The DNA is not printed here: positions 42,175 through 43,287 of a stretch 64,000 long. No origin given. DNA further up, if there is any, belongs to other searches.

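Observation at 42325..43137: Glutamate-racemase homolog with both catalytic cysteines replaced by serine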

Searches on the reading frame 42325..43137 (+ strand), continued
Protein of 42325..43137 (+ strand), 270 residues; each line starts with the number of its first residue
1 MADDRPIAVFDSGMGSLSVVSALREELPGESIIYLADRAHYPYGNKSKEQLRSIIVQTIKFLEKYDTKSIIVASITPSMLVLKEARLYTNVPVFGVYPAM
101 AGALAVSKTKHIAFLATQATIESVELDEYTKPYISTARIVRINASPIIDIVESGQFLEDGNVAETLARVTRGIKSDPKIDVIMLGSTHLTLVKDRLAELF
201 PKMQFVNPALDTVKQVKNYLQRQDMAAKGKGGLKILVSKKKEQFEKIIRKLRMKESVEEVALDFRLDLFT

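Call 52: find_homologous_proteins(query=P0199, max_evalue=1e-20)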
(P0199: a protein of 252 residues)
Query P0199 (252 aa): 2969 proteins with E <= 1e-20 among 4451 candidates; the best 120 are listed.
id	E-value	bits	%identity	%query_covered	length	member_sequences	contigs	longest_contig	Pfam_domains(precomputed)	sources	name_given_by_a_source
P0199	3.2e-159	546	100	100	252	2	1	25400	PF01177.28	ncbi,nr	ncbi:MAG: glutamate racemase [Nitrosopumilus sp. H13]|nr:MAG: glutamate racemase [Nitrosopumilus sp.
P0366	7.0e-126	437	82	100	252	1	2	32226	PF01177.28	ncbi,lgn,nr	ncbi:MAG: glutamate racemase [Nitrosopumilus sp. B06]|nr:MAG: glutamate racemase [Nitrosopumilus sp.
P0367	4.1e-92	326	47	81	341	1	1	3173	-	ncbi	-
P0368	9.5e-89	315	62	100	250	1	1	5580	PF01177.28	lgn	-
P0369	1.3e-87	311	63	99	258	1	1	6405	PF01177.28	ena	-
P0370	9.6e-84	299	55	100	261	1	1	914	PF01177.28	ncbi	-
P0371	3.1e-83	297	55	100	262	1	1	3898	-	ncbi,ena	-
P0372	3.7e-83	297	60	98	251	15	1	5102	PF01177.28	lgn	-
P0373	1.3e-82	295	55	100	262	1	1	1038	-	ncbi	-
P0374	1.4e-82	295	56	100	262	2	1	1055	-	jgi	jgi:glutamate racemase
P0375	1.5e-82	295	55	100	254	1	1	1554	-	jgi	-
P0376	2.4e-82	294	55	100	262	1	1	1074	PF01177.28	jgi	-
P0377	3.1e-82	294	59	98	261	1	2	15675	-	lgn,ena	-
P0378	3.4e-82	294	55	100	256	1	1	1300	PF01177.28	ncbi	-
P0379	6.1e-82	293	55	100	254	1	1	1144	PF01177.28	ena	-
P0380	1.1e-81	292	55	100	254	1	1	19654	PF01177.28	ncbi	ncbi:MAG: glutamate racemase [Nitrosopumilus sp.]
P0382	1.3e-81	292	55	100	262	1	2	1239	PF01177.28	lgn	-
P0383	1.5e-81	292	54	100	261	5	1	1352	PF01177.28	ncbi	-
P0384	2.1e-81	291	54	100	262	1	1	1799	PF01177.28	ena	-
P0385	3.3e-81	290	54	100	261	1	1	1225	PF01177.28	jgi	-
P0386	3.7e-81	290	55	100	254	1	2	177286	-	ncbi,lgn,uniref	ncbi:glutamate racemase [Nitrosopumilus sp.]|uniref:glutamate racemase n=1 Tax=Nitrosopumilus sp. Ta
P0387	4.4e-81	290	56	100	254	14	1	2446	PF01177.28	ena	-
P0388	4.9e-81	290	56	99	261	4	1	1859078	PF01177.28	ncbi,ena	-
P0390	5.0e-81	290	55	100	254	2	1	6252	PF01177.28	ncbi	ncbi:MAG: glutamate racemase, partial [Nitrosopumilales archaeon CG15_BIG_FIL_POST_REV_8_21_14_020_3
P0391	5.8e-81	290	57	92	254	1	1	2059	PF01177.28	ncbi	-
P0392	5.9e-81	290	54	100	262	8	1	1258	PF01177.28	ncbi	-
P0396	8.5e-81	289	56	92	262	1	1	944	PF01177.28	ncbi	-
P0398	1.1e-80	289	55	100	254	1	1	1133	PF01177.28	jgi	-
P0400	1.1e-80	289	55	100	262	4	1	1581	PF01177.28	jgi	-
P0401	1.3e-80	288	54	100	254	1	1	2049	PF01177.28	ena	-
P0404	1.4e-80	288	54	100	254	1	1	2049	PF01177.28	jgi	-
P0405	1.4e-80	288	54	100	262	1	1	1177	PF01177.28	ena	-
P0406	1.5e-80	288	54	100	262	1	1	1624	PF01177.28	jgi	-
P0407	1.7e-80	288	57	100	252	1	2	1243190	-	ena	-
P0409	2.5e-80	288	53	100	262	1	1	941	PF01177.28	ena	-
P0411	2.9e-80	287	55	100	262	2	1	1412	PF01177.28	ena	-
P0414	4.8e-80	287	54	100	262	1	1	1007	PF01177.28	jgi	-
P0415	5.3e-80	287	57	98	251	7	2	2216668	-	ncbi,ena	-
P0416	5.3e-80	286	54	100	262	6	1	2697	PF01177.28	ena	-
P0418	6.6e-80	286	55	100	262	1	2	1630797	PF01177.28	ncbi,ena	-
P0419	6.9e-80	286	54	100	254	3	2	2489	PF01177.28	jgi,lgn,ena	-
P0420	7.3e-80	286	54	100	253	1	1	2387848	-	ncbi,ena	-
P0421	7.5e-80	286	55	99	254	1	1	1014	PF01177.28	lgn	-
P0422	7.5e-80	286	53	100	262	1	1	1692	PF01177.28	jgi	-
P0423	7.6e-80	286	55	100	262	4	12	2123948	PF01177.28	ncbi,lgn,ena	-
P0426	1.0e-79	286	54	100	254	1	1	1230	PF01177.28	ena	-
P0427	1.0e-79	286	54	100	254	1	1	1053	PF01177.28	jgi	-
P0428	1.0e-79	286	53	100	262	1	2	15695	PF01177.28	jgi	-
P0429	1.1e-79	285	54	100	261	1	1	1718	PF01177.28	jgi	-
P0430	1.3e-79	285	53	100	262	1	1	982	PF01177.28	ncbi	-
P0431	1.4e-79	285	55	92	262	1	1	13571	PF01177.28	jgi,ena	-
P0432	1.5e-79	285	53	100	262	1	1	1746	PF01177.28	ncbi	-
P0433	1.5e-79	285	52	99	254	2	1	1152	PF01177.28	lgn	-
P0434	1.8e-79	285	55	100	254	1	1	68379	PF01177.28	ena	-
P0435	2.0e-79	285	55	100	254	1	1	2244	PF01177.28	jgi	-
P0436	2.7e-79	284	54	100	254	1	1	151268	PF01177.28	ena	-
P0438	3.3e-79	284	52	100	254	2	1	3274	PF01177.28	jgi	jgi:glutamate racemase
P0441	3.6e-79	284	54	100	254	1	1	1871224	PF01177.28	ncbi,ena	-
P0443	3.8e-79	284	54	100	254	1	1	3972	PF01177.28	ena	-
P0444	4.1e-79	284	54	100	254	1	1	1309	PF01177.28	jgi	-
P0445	4.5e-79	283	53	100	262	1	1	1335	PF01177.28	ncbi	-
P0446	5.0e-79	283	53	100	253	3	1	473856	PF01177.28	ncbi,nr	ncbi:MAG: aspartate/glutamate racemase family protein [Nitrosarchaeum sp.]|nr:aspartate/glutamate ra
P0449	5.5e-79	283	56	100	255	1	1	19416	PF01177.28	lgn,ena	-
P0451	5.6e-79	283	53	100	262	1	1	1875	PF01177.28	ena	-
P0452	6.0e-79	283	53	100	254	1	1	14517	PF01177.28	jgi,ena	-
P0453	6.5e-79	283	53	100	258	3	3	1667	PF01177.28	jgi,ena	-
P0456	7.1e-79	283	53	100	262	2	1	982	PF01177.28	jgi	-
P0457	8.5e-79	283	55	100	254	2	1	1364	PF01177.28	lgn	-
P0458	8.5e-79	283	55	100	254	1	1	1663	PF01177.28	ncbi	-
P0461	1.0e-78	282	54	100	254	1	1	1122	PF01177.28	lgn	-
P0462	1.0e-78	282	54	99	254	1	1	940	PF01177.28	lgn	-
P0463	1.1e-78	282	54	92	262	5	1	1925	PF01177.28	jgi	-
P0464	1.1e-78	282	56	94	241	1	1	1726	PF01177.28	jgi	-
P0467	1.4e-78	282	53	100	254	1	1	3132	PF01177.28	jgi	-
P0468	1.6e-78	282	54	98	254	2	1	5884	PF01177.28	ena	-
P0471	1.6e-78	282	57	92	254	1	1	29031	PF01177.28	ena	-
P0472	1.8e-78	282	55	98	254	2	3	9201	PF01177.28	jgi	-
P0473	1.8e-78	281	55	100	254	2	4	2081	PF01177.28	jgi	-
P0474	2.0e-78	281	56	100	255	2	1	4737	PF01177.28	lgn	-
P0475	2.0e-78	281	53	100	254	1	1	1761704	-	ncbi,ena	-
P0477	2.5e-78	281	53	100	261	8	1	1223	PF01177.28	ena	-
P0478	2.8e-78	281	54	98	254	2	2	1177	PF01177.28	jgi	-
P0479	2.8e-78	281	56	100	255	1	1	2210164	PF01177.28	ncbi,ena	-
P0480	3.1e-78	281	54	100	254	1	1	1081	PF01177.28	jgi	-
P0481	3.2e-78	281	54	100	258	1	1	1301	PF01177.28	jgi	-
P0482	3.3e-78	281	54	100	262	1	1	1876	PF01177.28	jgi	-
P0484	4.0e-78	280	52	100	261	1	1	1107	PF01177.28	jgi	-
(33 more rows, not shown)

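Call 54: list_cluster_members(proteins=[P0418, P0423, P0441, P0475, P0479, P0420, P0415, P0388, P0407, P0386])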
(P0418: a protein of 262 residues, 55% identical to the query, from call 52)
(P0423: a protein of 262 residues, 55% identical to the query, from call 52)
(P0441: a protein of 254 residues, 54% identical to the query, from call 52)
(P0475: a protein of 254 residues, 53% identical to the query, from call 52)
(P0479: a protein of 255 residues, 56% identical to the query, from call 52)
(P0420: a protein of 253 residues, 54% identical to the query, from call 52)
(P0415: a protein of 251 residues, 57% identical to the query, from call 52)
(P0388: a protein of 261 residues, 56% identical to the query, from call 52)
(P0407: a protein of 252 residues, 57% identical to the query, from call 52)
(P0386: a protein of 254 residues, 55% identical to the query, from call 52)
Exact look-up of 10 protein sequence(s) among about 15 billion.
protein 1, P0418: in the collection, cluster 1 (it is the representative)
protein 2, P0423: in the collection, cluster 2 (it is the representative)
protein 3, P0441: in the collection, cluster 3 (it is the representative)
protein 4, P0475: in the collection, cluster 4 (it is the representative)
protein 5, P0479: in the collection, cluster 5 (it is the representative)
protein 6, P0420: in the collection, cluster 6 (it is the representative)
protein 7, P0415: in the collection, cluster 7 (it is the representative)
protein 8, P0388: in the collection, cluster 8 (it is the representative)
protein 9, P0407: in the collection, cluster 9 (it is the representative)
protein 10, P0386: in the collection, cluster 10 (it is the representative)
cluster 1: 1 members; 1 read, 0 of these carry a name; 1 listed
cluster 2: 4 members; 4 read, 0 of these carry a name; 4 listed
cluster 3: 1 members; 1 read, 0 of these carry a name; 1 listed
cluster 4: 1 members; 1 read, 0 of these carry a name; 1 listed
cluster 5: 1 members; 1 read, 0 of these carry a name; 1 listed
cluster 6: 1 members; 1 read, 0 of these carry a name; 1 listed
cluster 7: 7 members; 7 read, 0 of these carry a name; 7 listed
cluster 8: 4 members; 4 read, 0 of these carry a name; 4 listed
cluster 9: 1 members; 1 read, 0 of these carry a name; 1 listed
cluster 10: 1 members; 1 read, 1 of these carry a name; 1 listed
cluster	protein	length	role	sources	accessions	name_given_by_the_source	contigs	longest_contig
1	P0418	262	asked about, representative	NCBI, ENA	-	-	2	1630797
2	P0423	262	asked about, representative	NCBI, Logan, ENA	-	-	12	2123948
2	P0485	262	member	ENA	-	-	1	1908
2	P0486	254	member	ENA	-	-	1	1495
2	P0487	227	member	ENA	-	-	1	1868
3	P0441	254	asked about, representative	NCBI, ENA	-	-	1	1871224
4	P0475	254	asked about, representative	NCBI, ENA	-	-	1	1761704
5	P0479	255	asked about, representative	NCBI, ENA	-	-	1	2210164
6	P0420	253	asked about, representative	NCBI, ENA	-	-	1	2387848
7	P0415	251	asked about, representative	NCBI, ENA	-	-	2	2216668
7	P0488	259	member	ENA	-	-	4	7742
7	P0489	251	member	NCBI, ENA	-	-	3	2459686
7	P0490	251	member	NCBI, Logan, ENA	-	-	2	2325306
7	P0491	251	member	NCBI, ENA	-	-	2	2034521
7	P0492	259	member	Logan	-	-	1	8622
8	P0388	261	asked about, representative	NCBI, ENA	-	-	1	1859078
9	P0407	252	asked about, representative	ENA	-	-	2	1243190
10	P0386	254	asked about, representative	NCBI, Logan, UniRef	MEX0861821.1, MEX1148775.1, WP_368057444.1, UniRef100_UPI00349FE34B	glutamate racemase [Nitrosopumilus sp.] | glutamate racemase n=1 Tax=Nitrosopumilus sp. TaxID=2024843 RepID=UPI00349FE34B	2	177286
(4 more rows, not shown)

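Call 57: search_protein_families(library=pfam, proteins=[L064:6891-7673:+, L064:8784-9242:+, L064:9255-11060:+, L069:6682-7374:+, L069:7269-7967:+, L071:7541-8017:+, L066:181-663:+, L066:1802-2821:+, L077:7136-7777:+, L045:6508-7695:+], max_evalue=0.001)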
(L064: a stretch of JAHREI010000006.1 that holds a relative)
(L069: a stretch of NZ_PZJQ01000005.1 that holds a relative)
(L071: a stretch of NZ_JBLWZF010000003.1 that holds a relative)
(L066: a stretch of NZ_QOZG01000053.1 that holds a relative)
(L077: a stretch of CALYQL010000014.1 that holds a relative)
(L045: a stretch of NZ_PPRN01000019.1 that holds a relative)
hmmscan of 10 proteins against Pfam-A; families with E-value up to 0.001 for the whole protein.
L064:6891-7673:+ (260 aa): 2 families
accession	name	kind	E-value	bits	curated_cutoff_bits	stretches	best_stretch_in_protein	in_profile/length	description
PF01709.26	Transcrip_reg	-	3.1e-61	206.2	27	1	93-248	1-160/160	TACO1/YebC second and third domain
PF20772.2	TACO1_YebC_N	-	4.2e-33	114.1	36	1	17-87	1-72/73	TACO1/YebC protein N-terminal domain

L064:8784-9242:+ (152 aa): 0 families

L064:9255-11060:+ (601 aa): 7 families
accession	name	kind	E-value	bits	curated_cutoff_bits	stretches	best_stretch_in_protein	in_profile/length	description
PF00664.28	ABC_membrane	-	1.1e-51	176.6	28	1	42-307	2-269/274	ABC transporter transmembrane region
PF00005.33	ABC_tran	-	1.6e-34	119.9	25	1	376-525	1-137/137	ABC transporter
PF02463.25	SMC_N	-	1.2e-07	31.8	40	1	453-567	135-211/220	RecF/RecN/SMC N terminal domain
PF13191.12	AAA_16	-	4.6e-05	24.4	32.6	1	385-550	23-166/167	AAA ATPase domain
PF06414.18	Zeta_toxin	-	0.00041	20.3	22.3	0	387-427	17-57/199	Zeta toxin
PF13555.12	AAA_29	-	0.00046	20.3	27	0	378-404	14-41/61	P-loop containing region of AAA domain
PF03193.22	RsgA_GTPase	-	0.00089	19.6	30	0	372-407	93-127/174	RsgA GTPase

L069:6682-7374:+ (230 aa): 0 families

L069:7269-7967:+ (232 aa): 1 family
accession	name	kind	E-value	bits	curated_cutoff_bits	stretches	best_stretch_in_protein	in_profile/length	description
PF01810.24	LysE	-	2e-36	125.8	25.6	1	34-229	2-191/193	LysE type translocator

L071:7541-8017:+ (158 aa): 0 families

L066:181-663:+ (160 aa): 3 families
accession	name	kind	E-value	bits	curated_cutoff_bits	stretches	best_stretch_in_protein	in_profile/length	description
PF13384.12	HTH_23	-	6.4e-05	23.1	24.6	1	130-153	17-40/50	Homeodomain-like domain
PF02954.25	HTH_8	-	0.00048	20.2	22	0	134-153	22-41/42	Bacterial regulatory protein, Fis family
PF02796.21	HTH_7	-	0.00055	20.5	23.8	0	120-149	11-40/45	Helix-turn-helix domain of resolvase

L066:1802-2821:+ (339 aa): 1 family
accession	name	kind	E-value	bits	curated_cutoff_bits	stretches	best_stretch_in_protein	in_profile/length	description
PF12762.13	DDE_Tnp_IS1595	-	9.2e-30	104.1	27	1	118-276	1-152/153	ISXO2-like transposase domain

L077:7136-7777:+ (213 aa): 1 family
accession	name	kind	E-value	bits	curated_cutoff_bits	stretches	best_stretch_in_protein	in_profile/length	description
PF02545.19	Maf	-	1.5e-56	191.5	27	1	11-198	1-185/187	Maf-like protein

L045:6508-7695:+ (395 aa): 0 families

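Call 60: search_solved_structures(query=P0090, max_evalue=0.00001, show_alignments=1)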
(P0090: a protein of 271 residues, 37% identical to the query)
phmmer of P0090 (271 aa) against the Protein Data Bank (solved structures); distinct sequences matched with E-value up to 0.00001: 23.
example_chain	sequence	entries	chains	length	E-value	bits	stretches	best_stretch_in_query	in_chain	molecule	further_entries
5w16_A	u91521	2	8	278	1.2e-21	80.6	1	11-243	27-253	Glutamate racemase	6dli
1b73_A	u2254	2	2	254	2.2e-21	79.7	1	13-223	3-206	GLUTAMATE RACEMASE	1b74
2oho_A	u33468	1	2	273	2.9e-19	72.8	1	10-216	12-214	Glutamate Racemase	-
2ohg_A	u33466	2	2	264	4.1e-19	72.3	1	11-216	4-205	Glutamate racemase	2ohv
2vvt_A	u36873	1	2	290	4.8e-19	72.1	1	8-210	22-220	GLUTAMATE RACEMASE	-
2jfo_A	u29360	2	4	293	5e-19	72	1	8-210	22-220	GLUTAMATE RACEMASE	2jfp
2jfu_A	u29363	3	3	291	7.4e-19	71.4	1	10-209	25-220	GLUTAMATE RACEMASE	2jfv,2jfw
2gzm_A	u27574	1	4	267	1.4e-18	70.5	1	9-211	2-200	Glutamate racemase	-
3hfr_A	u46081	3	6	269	4e-18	69.1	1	8-211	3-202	Glutamate racemase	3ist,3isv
1zuw_A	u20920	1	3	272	8.8e-17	64.7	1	9-207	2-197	glutamate racemase 1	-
2dwu_A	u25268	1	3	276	1.6e-16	63.8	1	13-220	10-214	Glutamate racemase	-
5hj7_A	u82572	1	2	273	1.9e-16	63.5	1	11-209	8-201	Glutamate racemase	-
3out_A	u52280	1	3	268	2.3e-15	60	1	11-161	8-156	Glutamate racemase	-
5ijw_A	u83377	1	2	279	2.5e-15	59.9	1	11-211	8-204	Glutamate racemase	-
2jfn_A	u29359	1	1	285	1.4e-14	57.4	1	11-215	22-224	GLUTAMATE RACEMASE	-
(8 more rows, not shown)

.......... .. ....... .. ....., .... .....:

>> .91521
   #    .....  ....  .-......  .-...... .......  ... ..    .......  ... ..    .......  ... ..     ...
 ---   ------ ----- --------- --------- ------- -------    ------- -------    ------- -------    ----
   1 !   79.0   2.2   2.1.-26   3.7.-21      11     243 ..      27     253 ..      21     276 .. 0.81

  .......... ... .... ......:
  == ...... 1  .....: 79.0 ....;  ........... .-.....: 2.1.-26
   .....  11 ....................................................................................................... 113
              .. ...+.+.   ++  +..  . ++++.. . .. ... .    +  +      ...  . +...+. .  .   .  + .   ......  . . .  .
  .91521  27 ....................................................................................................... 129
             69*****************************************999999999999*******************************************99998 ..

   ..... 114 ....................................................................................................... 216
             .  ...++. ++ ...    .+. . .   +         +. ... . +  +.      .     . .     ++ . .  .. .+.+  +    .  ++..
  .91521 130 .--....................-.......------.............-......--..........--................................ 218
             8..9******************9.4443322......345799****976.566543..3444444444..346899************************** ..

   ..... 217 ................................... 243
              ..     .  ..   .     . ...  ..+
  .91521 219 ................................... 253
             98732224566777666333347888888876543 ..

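Call 69: search_protein_families(library=pfam, proteins=[P0195, P0212, P0222, L079:7605-8774:+, L064:8784-9242:+, L071:7541-8017:+, L069:6682-7374:+], max_evalue=0.01)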
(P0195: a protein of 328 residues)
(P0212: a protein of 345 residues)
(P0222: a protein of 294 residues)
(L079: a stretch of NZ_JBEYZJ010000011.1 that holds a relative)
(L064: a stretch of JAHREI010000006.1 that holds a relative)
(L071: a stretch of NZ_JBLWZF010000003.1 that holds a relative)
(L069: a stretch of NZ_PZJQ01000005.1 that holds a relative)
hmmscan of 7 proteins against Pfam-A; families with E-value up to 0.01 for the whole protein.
P0195 (328 aa): 0 families

P0212 (345 aa): 1 family
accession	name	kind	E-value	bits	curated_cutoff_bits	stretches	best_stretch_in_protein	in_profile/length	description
PF01177.27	Asp_Glu_race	-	1.9e-06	28.3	31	1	22-221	16-209/211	Asp/Glu/Hydantoin racemase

P0222 (294 aa): 0 families

L079:7605-8774:+ (389 aa): 0 families

L064:8784-9242:+ (152 aa): 0 families

L071:7541-8017:+ (158 aa): 0 families

L069:6682-7374:+ (230 aa): 0 families

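Call 70: search_dna_similar(query=P0090, collection=plasmids, mode=protein, max_evalue=1e-20, max_rows=30)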
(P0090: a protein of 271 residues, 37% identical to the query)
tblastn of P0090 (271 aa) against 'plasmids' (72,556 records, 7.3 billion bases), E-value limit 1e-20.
Records with a match: 2; places in all: 2; records where one place covers at least 80% of the query: 2.
Best place of each record, by identity: <60% 2.
By first word of the organism name: Phyllobacterium 1; Fusobacterium 1.
By predicted mobility (MOB-suite, as given by PLSDB): non-mobilizable 2.
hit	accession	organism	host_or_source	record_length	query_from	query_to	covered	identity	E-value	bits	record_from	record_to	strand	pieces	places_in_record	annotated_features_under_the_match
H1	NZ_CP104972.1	Phyllobacterium zundukense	Vicia costata,cell culture,root nodule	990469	9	271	97%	56.4%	1e-81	274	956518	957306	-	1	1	Asp/Glu racemase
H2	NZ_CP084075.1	Fusobacterium vincentii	-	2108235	9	266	95%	39.2%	5e-54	194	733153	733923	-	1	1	none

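Call 71: get_annotated_region(hit=H1, flank=7000)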
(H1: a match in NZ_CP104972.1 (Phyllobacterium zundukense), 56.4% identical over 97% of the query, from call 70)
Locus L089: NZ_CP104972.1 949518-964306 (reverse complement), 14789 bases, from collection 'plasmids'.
description: Phyllobacterium zundukense strain A18/3m plasmid p_unnamed1, complete sequence
organism: Phyllobacterium zundukense (NCBI taxid 1867719)
taxonomy: Bacteria; Pseudomonadota; Alphaproteobacteria; Hyphomicrobiales; Phyllobacteriaceae; Phyllobacterium; Phyllobacterium zundukense
host: -; source: Vicia costata,cell culture,root nodule; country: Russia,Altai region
typing (MOB-suite, as given by PLSDB): non-mobilizable
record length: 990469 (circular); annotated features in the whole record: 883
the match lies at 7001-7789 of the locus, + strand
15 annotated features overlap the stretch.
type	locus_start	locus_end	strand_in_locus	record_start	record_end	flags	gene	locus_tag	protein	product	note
CDS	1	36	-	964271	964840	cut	-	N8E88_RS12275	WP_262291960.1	DUF3291 domain-containing protein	-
CDS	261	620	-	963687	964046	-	-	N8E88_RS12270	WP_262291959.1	VOC family protein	-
CDS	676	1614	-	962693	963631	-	-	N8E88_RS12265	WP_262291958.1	hypothetical protein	-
CDS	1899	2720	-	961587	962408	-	-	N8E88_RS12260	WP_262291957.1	LON peptidase substrate-binding domain-containing protein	-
CDS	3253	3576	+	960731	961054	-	-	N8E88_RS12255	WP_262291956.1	thermonuclease family protein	-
CDS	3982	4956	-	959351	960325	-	-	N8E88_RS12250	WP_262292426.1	ribose-phosphate pyrophosphokinase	GO:0016310 - phosphorylation [Evidence IEA]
CDS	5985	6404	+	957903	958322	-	-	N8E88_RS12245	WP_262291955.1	hypothetical protein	-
CDS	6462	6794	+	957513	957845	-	-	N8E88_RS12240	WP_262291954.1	hypothetical protein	-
CDS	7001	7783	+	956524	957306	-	-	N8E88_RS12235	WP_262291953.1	Asp/Glu racemase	-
CDS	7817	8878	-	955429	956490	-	-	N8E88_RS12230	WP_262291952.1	pyridoxal-phosphate dependent enzyme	-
CDS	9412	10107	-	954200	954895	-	-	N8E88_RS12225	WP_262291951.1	hypothetical protein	-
CDS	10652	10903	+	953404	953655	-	-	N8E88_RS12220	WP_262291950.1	hypothetical protein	-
CDS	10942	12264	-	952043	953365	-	-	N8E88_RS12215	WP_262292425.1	sorbosone dehydrogenase family protein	-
CDS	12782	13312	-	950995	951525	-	-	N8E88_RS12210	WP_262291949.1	histidine phosphatase family protein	-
CDS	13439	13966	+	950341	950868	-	-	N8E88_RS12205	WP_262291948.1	MgtC/SapB family protein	-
